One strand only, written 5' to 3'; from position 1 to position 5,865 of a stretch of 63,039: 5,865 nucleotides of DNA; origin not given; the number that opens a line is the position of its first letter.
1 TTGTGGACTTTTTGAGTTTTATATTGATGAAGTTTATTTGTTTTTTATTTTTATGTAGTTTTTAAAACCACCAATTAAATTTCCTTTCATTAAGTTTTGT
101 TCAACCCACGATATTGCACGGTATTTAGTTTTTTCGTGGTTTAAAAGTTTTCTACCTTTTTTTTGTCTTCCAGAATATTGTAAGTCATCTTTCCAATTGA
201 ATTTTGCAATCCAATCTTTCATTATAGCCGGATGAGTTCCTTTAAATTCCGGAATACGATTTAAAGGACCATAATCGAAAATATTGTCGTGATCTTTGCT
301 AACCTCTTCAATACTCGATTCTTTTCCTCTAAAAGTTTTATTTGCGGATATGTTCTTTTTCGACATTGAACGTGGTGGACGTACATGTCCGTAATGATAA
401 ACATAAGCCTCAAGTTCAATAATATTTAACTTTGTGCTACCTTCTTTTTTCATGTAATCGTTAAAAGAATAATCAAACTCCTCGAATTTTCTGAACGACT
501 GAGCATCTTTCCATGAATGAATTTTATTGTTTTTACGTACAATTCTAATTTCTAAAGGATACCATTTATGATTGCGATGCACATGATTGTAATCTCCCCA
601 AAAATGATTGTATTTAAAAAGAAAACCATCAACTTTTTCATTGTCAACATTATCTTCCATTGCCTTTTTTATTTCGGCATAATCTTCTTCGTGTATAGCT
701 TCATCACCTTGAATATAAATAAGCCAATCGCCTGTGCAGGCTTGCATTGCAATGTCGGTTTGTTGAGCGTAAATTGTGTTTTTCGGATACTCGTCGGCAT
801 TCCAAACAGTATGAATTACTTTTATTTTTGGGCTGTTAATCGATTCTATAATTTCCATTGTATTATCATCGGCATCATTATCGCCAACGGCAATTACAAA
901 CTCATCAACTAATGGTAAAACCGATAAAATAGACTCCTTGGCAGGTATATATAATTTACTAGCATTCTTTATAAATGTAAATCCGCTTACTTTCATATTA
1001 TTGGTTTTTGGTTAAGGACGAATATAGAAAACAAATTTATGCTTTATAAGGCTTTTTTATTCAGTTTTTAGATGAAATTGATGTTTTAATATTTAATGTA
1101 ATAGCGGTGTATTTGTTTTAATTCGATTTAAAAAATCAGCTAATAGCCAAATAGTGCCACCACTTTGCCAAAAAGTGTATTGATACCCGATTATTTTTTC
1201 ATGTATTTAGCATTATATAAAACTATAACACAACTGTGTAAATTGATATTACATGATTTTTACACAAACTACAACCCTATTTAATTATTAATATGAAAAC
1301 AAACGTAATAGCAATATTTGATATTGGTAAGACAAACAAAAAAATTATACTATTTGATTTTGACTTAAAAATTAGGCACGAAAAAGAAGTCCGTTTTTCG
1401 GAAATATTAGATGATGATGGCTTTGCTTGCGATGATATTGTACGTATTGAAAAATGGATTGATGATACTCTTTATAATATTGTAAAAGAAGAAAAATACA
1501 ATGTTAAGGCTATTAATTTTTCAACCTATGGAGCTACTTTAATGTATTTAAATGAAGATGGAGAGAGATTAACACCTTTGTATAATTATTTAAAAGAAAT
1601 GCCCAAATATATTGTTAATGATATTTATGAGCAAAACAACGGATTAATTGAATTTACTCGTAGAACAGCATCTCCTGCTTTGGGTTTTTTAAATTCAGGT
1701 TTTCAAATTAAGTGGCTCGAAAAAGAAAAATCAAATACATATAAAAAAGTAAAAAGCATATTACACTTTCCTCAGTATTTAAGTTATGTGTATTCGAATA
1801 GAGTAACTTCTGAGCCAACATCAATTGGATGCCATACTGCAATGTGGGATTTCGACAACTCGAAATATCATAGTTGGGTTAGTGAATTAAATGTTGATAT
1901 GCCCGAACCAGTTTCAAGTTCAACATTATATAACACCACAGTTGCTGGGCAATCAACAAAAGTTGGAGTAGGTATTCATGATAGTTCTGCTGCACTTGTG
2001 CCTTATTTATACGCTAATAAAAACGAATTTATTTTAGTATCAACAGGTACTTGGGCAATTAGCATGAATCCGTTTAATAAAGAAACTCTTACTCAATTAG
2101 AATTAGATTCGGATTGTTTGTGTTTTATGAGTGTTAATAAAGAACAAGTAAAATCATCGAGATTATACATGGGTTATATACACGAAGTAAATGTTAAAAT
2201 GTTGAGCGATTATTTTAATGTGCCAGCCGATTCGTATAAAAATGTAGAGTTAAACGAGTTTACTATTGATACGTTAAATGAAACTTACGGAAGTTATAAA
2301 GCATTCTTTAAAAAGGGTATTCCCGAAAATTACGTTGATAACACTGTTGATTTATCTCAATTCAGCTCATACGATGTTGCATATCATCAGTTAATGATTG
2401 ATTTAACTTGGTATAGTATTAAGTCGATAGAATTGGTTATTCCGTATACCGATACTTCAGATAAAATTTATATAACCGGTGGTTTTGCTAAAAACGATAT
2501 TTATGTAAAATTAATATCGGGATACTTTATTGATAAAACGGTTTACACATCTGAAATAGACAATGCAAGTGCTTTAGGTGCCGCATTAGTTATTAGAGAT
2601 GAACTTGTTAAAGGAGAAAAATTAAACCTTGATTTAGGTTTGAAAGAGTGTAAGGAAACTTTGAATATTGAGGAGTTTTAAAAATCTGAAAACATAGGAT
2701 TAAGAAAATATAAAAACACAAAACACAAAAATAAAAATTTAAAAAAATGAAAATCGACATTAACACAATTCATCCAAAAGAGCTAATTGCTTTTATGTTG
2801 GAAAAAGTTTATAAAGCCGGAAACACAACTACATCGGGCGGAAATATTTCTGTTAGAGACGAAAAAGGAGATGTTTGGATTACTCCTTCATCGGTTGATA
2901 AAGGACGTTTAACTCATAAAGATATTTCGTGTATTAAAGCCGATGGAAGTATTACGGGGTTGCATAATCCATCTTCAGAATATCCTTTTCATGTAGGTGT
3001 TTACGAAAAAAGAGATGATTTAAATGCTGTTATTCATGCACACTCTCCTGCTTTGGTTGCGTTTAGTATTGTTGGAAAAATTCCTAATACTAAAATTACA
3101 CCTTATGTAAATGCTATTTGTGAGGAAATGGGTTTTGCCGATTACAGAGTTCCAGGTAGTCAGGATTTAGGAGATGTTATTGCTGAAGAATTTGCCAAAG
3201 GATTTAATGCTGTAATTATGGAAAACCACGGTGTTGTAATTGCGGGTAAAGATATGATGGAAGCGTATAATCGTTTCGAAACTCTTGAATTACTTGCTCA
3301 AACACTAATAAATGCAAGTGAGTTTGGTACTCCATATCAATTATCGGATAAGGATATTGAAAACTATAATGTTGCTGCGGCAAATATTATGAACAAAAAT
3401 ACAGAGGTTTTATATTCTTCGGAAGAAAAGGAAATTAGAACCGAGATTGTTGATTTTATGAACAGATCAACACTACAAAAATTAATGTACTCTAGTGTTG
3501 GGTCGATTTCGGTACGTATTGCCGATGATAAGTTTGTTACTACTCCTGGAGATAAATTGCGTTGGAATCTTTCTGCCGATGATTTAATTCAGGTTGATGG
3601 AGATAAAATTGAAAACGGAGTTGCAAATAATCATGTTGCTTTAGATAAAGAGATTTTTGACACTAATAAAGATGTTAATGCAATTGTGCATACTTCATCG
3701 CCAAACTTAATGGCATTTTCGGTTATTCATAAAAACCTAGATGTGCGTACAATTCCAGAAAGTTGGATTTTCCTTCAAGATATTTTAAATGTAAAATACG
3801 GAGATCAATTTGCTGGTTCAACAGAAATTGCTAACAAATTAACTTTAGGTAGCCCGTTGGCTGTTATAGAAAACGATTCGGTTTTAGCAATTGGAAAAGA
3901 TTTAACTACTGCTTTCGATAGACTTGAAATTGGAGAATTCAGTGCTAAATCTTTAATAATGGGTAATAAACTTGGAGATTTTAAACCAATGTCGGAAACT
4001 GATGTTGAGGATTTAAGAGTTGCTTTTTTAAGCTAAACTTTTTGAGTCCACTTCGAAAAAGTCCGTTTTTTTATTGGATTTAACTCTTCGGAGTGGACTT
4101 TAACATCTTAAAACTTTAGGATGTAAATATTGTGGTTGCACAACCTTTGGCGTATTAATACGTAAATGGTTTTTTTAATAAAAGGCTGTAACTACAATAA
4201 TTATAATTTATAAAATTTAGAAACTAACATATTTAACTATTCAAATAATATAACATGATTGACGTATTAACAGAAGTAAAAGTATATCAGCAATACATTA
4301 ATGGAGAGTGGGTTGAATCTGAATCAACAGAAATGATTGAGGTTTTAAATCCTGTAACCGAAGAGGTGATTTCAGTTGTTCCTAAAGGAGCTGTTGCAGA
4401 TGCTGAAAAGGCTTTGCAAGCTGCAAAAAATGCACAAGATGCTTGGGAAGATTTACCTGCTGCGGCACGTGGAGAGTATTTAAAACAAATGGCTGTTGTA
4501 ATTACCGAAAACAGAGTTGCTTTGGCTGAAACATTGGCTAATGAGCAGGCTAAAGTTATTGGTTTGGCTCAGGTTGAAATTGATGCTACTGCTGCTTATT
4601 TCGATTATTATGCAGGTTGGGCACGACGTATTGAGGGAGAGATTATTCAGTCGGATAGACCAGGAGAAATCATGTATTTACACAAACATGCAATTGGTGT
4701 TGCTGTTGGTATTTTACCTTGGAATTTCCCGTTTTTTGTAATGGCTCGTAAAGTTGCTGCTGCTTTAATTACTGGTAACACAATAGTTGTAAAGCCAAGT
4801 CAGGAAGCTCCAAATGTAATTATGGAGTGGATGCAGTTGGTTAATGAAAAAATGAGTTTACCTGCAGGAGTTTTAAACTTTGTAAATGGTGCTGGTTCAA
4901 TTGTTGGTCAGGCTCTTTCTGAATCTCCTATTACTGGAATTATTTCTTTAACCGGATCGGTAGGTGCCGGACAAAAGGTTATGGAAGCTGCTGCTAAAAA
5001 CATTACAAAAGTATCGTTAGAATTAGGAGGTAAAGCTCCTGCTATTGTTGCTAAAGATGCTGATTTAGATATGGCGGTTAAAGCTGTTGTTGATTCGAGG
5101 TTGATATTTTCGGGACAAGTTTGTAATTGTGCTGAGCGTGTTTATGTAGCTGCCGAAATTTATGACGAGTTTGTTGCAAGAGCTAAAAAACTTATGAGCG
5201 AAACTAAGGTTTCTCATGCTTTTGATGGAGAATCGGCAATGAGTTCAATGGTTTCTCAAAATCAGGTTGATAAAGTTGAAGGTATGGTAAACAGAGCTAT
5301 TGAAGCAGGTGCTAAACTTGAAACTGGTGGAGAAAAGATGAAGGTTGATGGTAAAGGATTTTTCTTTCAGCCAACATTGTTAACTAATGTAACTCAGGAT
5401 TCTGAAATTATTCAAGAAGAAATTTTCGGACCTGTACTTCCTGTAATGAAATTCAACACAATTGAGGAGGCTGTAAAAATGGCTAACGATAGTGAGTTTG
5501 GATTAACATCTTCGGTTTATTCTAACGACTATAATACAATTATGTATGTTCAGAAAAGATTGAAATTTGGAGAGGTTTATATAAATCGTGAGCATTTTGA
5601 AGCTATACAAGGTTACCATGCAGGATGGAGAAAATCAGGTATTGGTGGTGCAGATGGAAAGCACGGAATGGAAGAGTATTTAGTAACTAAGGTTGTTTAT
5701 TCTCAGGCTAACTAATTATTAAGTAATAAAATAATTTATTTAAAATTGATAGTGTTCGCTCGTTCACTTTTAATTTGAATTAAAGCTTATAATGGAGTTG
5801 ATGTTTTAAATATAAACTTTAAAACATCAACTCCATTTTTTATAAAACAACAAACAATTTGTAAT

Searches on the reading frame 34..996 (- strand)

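Call 53: search_protein_families(library=pfam, proteins=[window:34-996:-], max_evalue=0.00001)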
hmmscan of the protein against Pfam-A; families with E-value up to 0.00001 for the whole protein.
window:34-996:- (320 aa): 1 family
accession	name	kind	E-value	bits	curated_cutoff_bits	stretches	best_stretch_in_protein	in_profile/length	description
PF00535.33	Glycos_transf_2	-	2.2e-07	31.4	23.3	1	22-158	16-150/168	Glycosyl transferase family 2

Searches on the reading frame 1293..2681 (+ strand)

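Call 53: search_protein_families(library=pfam, proteins=[window:1293-2681:+], max_evalue=0.00001)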
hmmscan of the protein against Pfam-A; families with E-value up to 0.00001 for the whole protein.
window:1293-2681:+ (462 aa): 2 families
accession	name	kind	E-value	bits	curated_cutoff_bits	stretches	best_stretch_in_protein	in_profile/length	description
PF00370.27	FGGY_N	-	5.1e-15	56.2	28.8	1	6-225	2-225/245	FGGY family of carbohydrate kinases, N-terminal domain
PF21546.3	FGGY_C_2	-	8.9e-14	52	27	1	244-294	2-52/191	Carbohydrate kinase FGGY, C-terminal domain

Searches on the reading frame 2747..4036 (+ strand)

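Call 53: search_protein_families(library=pfam, proteins=[window:2747-4036:+], max_evalue=0.00001)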
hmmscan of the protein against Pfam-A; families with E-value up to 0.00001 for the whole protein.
window:2747-4036:+ (429 aa): 1 family
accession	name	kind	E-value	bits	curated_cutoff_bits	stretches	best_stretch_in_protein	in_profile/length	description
PF00596.27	Aldolase_II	-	5.2e-64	215.9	22.2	2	16-187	5-182/183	Class II Aldolase and Adducin N-terminal domain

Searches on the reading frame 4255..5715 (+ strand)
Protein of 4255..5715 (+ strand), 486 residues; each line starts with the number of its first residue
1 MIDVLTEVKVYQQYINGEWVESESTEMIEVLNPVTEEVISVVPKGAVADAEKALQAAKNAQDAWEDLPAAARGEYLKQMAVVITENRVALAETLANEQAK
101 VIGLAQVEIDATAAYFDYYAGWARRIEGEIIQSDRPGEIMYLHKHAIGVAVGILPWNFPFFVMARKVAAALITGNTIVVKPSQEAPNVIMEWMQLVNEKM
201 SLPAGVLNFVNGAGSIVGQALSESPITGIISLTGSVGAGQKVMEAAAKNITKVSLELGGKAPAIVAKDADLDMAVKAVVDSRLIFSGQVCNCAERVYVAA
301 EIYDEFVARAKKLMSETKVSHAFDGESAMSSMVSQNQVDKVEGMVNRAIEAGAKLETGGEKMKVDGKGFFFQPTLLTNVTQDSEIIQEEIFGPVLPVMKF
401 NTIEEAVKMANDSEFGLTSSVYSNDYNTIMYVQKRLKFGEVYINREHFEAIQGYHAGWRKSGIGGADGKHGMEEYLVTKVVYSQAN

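Call 53: search_protein_families(library=pfam, proteins=[window:4255-5715:+], max_evalue=0.00001)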
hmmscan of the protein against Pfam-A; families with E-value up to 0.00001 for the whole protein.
window:4255-5715:+ (486 aa): 1 family
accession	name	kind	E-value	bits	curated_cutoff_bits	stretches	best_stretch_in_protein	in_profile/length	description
PF00171.27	Aldedh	-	4.1e-155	517.3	23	1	19-481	1-461/461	Aldehyde dehydrogenase family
